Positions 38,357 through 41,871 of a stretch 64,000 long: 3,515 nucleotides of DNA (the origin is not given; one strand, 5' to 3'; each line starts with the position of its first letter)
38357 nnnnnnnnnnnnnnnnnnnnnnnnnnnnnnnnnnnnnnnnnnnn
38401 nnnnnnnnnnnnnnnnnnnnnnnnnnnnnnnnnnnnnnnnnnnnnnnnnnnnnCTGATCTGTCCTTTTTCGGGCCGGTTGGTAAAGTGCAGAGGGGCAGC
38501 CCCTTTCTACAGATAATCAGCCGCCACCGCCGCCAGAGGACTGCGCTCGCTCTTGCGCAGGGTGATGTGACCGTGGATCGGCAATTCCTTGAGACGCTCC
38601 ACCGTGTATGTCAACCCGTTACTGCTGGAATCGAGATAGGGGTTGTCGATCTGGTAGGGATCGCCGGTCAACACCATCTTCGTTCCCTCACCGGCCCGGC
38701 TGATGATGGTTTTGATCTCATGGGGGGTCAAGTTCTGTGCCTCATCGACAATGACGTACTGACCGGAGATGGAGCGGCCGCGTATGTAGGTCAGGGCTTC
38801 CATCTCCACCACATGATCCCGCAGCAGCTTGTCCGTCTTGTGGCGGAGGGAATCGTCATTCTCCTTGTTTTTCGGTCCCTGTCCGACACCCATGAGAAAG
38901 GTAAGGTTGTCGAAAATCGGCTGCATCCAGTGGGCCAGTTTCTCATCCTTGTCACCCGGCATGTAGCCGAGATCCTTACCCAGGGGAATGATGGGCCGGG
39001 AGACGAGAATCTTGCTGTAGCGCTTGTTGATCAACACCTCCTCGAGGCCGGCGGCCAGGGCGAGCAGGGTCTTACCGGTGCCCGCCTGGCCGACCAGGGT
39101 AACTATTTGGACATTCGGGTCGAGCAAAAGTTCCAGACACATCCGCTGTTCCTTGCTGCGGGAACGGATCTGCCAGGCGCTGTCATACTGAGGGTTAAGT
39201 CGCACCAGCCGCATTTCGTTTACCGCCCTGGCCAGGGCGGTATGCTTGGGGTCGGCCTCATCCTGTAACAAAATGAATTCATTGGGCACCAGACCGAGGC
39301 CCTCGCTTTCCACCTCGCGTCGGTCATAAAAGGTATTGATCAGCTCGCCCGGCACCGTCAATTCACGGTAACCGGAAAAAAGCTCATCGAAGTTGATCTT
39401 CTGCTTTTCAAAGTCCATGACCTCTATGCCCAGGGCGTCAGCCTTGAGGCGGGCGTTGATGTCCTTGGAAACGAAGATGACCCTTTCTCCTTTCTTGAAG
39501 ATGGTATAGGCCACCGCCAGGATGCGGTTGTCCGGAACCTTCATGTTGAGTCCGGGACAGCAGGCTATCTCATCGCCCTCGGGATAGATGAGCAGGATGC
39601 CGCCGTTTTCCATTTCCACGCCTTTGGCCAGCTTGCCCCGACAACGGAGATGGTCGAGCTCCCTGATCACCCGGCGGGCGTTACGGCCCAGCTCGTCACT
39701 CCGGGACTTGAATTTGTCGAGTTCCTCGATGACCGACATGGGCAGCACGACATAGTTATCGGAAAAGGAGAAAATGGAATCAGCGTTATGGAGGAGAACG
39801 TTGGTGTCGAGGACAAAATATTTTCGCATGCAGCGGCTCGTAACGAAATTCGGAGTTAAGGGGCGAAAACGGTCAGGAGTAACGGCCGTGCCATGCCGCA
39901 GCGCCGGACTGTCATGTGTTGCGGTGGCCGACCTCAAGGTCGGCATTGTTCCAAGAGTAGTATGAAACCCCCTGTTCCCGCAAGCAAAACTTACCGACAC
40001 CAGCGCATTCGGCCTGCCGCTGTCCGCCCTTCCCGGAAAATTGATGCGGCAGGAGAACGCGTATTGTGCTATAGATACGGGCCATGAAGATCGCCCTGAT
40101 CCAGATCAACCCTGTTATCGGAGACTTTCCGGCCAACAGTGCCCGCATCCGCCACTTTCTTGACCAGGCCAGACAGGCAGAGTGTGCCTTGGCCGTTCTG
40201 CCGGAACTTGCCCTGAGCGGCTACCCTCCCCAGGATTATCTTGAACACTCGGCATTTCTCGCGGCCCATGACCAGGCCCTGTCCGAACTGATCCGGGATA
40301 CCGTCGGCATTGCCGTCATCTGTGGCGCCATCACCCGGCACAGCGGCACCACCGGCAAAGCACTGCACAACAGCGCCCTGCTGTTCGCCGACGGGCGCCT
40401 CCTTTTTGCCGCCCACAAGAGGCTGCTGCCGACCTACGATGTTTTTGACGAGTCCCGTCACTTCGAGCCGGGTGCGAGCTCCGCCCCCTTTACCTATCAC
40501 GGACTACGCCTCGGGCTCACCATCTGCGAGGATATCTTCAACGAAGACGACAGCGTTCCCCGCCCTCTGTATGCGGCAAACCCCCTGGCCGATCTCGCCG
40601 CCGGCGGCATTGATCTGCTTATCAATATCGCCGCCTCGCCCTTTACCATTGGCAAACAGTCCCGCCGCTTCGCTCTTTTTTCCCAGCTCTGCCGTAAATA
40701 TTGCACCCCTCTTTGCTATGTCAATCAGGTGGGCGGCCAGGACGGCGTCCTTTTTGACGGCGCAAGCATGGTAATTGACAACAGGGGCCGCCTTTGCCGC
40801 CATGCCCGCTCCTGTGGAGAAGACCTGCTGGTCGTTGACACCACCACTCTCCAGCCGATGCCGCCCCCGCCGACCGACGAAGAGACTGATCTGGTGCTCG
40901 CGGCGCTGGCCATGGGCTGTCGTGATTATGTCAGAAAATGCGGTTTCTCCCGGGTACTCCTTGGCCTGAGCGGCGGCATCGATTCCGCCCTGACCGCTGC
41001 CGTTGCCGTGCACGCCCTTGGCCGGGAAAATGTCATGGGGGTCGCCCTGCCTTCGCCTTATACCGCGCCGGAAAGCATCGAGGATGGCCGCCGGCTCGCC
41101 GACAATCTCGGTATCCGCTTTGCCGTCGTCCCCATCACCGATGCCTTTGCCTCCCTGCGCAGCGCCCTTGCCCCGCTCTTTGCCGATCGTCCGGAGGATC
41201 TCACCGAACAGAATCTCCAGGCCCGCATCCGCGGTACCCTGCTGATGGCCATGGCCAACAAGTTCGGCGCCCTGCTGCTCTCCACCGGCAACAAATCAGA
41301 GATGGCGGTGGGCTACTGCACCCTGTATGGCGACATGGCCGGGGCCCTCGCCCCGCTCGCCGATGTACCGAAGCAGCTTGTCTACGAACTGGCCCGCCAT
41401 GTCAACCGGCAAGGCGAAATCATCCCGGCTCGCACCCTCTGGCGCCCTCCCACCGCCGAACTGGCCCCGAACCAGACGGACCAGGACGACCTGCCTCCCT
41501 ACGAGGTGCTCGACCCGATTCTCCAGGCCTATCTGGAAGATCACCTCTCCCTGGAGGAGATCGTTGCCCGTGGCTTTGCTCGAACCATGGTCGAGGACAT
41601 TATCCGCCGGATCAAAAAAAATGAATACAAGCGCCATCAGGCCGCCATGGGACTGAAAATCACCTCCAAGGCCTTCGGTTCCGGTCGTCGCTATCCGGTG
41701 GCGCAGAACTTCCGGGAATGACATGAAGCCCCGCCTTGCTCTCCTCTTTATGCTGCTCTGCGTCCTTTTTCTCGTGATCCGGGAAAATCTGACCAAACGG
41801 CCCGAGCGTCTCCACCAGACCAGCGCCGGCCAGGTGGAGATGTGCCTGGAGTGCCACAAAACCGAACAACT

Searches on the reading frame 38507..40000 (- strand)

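Call 4: search_protein_families(library=pfam, proteins=[window:38507-40000:-], max_evalue=0.01)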
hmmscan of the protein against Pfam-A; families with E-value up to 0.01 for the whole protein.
window:38507-40000:- (497 aa): 8 families
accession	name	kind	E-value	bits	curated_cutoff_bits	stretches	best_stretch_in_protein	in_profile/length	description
PF02562.22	PhoH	-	1.5e-48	165.5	27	1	277-484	1-189/205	PhoH-like protein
PF13638.12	PIN_4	-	4.4e-30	105.1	21.9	1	62-197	1-131/132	PIN domain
PF13604.12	AAA_30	-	4.9e-08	33.4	27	1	411-451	87-128/191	AAA domain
PF13401.12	AAA_22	-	2.9e-05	24.8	27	1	298-450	6-125/130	AAA domain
PF13245.12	AAA_19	-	8.1e-05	23.2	25.1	0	407-451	85-129/134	AAA domain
PF00270.35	DEAD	-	0.00019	21.6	26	1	284-427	3-132/167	DEAD/DEAH box helicase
PF01443.25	Viral_helicase1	-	0.0012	19.1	21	1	410-455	57-101/228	Viral superfamily 1 RNA helicase core domain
PF00931.28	NB-ARC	-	0.01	15.6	23.5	0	290-328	10-49/248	NB-ARC domain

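Call 54: search_protein_families(library=ncbifam, proteins=[window:38507-40000:-], max_evalue=0.00001)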
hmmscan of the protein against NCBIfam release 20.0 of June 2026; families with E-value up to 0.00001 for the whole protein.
window:38507-40000:- (497 aa): 2 families
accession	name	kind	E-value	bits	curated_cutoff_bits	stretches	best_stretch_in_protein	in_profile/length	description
NF053827.1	RNA5-3helPhoH2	equivalog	3.8e-88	296.3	680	1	60-496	2-422/427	RNA 5'-3' helicase PhoH2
NF007827.1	PRK10536.1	equivalog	3.4e-26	92.2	380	1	275-475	46-229/253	phosphate starvation-inducible protein PhoH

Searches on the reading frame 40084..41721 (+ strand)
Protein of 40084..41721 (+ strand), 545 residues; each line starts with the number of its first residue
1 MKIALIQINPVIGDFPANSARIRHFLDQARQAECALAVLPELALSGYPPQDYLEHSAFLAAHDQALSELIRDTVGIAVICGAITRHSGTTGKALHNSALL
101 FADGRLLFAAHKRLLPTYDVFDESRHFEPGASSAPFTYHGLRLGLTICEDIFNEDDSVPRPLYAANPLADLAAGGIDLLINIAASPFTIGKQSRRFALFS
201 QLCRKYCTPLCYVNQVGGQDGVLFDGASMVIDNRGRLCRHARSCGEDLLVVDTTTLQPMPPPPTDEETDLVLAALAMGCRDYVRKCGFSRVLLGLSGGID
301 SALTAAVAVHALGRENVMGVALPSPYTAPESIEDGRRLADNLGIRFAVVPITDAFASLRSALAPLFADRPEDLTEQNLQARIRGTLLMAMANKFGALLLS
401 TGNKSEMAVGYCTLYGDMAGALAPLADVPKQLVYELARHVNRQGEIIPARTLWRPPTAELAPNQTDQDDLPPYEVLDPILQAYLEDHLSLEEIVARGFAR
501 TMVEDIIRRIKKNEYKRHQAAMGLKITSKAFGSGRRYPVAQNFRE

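Call 4: search_protein_families(library=pfam, proteins=[window:40084-41721:+], max_evalue=0.01)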
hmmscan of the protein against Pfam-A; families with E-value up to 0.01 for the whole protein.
window:40084-41721:+ (545 aa): 3 families
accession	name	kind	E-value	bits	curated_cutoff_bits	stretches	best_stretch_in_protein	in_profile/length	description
PF02540.23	NAD_synthase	-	2.6e-76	256.4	21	1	274-520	4-242/242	NAD synthase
PF00795.27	CN_hydrolase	-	6.9e-23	81.7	23.2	1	2-252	1-245/256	Carbon-nitrogen hydrolase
PF03054.22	tRNA_Me_trans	-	0.0054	16.9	20.6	0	290-356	2-77/202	tRNA methyl transferase HUP domain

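Call 54: search_protein_families(library=ncbifam, proteins=[window:40084-41721:+], max_evalue=0.00001)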
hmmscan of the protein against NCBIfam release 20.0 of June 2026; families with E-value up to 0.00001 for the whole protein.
window:40084-41721:+ (545 aa): 8 families
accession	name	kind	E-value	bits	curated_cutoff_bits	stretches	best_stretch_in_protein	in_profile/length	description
NF010588.0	PRK13981.1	equivalog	5.3e-198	658.8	479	1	1-545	5-544/546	NAD+ synthase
TIGR00552.1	nadE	equivalog_domain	3.6e-62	209.8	63.65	1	280-519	14-240/251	NAD(+) synthase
NF010587.0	PRK13980.1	equivalog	4.4e-60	203.1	255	1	270-519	13-254/267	NAD+ synthase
NF002730.0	PRK02628.1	equivalog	2e-48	165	473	2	281-446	352-525/677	NAD(+) synthase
NF002048.0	PRK00876.1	subfamily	1.7e-29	102.6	313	2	276-358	28-107/330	NAD(+) synthase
NF001979.1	PRK00768.1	equivalog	1.8e-14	53.9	250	1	280-518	29-261/266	NAD(+) synthase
TIGR00268.2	TIGR00268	equivalog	5.1e-10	39.1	150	1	289-352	14-77/259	ATP-dependent sacrificial sulfur transferase LarE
NF033621.1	de_GSH_amidase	exception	4.3e-07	29.5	355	1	11-152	9-150/260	deaminated glutathione amidase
